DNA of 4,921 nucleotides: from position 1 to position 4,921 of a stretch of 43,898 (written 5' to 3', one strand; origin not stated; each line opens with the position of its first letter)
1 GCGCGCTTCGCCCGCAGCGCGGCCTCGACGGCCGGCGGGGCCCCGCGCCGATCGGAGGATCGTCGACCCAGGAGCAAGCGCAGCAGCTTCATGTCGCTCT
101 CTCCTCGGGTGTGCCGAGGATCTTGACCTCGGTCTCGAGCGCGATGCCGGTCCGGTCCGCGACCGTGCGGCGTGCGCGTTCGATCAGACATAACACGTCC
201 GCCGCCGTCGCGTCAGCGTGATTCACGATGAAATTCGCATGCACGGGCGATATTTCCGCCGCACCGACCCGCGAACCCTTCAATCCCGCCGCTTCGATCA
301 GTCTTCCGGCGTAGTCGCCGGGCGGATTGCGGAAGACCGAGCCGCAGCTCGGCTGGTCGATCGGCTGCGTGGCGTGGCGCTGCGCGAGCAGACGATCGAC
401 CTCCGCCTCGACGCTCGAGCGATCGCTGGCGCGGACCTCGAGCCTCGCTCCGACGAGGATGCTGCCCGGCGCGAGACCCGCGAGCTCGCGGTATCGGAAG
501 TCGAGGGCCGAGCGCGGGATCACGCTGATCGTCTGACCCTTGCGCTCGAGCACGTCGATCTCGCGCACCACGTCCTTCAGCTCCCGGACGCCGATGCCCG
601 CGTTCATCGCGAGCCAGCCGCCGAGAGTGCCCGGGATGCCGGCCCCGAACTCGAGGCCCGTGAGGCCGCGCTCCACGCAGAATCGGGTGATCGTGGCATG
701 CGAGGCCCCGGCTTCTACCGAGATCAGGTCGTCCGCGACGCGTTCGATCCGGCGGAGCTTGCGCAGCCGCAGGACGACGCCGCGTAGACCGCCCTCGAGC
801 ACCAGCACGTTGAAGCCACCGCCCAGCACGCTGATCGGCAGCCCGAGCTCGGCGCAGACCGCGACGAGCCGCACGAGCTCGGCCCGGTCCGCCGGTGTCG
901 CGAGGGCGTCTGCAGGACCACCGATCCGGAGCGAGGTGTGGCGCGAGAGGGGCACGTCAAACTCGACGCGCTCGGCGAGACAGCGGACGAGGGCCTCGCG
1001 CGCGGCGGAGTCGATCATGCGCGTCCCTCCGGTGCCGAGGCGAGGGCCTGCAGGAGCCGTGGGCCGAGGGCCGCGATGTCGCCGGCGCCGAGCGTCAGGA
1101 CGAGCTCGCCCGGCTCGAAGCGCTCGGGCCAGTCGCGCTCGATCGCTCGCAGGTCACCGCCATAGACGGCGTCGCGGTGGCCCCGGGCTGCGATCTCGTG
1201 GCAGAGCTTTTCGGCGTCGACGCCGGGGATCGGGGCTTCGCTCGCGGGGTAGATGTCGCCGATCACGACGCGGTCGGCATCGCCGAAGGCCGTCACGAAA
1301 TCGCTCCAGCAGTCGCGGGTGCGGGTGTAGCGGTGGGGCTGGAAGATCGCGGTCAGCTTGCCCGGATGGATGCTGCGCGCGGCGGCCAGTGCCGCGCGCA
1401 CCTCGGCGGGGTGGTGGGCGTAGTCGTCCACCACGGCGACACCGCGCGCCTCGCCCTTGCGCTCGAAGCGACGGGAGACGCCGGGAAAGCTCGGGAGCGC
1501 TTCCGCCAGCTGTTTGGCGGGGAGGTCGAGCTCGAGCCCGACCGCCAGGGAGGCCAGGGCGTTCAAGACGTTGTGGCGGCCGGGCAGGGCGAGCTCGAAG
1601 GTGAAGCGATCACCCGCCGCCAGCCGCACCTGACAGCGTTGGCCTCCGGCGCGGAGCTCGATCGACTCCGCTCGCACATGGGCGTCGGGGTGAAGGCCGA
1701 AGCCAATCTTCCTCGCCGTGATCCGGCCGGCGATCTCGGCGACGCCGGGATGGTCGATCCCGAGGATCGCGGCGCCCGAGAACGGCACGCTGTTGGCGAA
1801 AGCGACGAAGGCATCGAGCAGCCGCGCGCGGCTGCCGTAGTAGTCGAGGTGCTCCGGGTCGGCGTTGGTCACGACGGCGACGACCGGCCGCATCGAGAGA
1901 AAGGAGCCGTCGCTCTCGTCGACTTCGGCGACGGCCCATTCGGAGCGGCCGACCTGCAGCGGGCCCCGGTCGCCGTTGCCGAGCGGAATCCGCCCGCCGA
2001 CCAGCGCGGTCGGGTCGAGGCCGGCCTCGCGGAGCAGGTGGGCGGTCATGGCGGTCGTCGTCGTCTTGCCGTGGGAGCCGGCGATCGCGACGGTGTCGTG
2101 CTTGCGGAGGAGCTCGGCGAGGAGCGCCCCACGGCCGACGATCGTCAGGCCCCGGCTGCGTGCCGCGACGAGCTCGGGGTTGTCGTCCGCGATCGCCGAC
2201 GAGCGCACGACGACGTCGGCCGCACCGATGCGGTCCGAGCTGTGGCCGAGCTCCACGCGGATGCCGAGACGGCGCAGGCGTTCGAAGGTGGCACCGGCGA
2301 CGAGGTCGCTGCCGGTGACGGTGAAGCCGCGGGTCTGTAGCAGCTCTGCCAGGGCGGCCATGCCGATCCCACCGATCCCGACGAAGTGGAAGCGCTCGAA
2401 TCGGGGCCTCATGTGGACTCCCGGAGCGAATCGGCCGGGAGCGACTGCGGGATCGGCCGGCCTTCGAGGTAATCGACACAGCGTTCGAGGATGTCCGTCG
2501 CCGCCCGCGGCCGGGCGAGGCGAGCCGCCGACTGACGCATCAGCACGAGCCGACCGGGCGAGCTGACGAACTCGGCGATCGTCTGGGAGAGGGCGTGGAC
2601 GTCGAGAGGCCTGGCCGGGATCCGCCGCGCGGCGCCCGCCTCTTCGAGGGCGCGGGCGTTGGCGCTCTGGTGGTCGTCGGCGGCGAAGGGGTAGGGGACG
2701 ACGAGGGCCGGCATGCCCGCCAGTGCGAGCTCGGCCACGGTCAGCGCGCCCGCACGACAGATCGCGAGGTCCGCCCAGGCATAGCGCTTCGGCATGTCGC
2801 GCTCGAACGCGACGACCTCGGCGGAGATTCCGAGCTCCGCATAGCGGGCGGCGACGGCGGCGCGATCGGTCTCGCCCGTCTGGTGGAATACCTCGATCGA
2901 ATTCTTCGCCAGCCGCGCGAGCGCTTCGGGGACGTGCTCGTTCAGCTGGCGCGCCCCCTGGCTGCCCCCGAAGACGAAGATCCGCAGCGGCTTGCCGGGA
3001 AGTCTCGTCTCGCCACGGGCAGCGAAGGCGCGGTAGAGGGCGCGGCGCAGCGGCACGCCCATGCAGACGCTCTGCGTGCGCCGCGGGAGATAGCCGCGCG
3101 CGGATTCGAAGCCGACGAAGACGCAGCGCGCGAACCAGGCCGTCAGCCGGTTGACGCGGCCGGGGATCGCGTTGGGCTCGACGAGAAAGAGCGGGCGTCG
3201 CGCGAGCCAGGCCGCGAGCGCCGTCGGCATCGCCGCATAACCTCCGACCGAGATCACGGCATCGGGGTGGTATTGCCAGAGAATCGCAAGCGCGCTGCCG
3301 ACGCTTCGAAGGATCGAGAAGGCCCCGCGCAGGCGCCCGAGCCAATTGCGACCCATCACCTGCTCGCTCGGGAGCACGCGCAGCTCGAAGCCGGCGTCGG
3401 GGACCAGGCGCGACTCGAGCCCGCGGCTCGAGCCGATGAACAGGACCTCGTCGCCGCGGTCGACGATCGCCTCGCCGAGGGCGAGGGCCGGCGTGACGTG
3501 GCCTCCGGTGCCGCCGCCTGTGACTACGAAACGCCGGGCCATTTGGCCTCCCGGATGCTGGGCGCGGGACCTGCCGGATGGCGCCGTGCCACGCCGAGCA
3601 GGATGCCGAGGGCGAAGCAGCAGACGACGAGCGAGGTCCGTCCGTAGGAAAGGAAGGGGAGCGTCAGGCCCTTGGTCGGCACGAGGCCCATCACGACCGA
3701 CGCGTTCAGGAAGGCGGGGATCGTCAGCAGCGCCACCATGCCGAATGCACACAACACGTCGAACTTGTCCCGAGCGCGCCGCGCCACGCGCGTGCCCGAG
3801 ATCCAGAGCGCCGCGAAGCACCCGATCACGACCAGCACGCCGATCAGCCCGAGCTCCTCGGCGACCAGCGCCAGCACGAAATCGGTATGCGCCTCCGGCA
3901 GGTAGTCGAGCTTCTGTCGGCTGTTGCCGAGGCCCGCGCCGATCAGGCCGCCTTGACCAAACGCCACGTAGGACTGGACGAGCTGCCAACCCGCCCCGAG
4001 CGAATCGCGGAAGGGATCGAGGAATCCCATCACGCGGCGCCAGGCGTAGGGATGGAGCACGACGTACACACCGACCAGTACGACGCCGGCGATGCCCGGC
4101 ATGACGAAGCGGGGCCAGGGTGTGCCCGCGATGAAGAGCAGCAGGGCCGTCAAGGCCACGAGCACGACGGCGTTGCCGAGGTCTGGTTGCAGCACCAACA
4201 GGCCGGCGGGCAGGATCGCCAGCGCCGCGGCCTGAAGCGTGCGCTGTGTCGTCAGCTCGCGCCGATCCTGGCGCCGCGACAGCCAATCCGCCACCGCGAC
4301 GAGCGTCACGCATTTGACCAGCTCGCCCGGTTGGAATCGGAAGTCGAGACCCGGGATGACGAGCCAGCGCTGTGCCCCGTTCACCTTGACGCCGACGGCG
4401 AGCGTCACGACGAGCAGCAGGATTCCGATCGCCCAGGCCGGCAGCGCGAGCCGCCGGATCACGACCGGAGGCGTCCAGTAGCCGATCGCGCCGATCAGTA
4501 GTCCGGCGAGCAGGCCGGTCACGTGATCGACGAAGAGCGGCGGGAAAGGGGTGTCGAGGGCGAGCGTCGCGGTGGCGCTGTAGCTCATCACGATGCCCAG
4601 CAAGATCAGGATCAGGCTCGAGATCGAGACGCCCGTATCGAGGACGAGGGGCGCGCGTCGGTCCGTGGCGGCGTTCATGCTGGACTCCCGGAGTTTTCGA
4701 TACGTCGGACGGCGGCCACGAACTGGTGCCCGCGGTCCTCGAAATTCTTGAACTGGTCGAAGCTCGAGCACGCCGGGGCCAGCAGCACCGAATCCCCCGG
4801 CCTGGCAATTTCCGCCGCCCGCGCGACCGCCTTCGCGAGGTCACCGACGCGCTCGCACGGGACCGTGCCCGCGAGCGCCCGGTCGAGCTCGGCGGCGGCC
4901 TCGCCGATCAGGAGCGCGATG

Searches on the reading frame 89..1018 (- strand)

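Call 40: search_protein_families(library=pfam, proteins=[window:89-1018:-], max_evalue=0.001)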
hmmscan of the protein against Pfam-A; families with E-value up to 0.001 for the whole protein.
window:89-1018:- (309 aa): 2 families
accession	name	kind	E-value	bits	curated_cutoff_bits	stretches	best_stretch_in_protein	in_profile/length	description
PF02873.21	MurB_C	-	1.7e-35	121.6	27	1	203-301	2-99/99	UDP-N-acetylenolpyruvoylglucosamine reductase, C-terminal domain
PF01565.28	FAD_binding_4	-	2e-22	79.8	26.4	1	37-165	2-137/139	FAD binding domain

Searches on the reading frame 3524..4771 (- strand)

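Call 40: search_protein_families(library=pfam, proteins=[window:3524-4771:-], max_evalue=0.001)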
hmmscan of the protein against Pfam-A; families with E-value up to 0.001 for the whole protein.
window:3524-4771:- (415 aa): 1 family
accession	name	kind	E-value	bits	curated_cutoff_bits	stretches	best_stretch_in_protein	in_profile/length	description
PF01098.24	FTSW_RODA_SPOVE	-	3.2e-93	313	26.4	1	52-397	8-353/356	Cell cycle protein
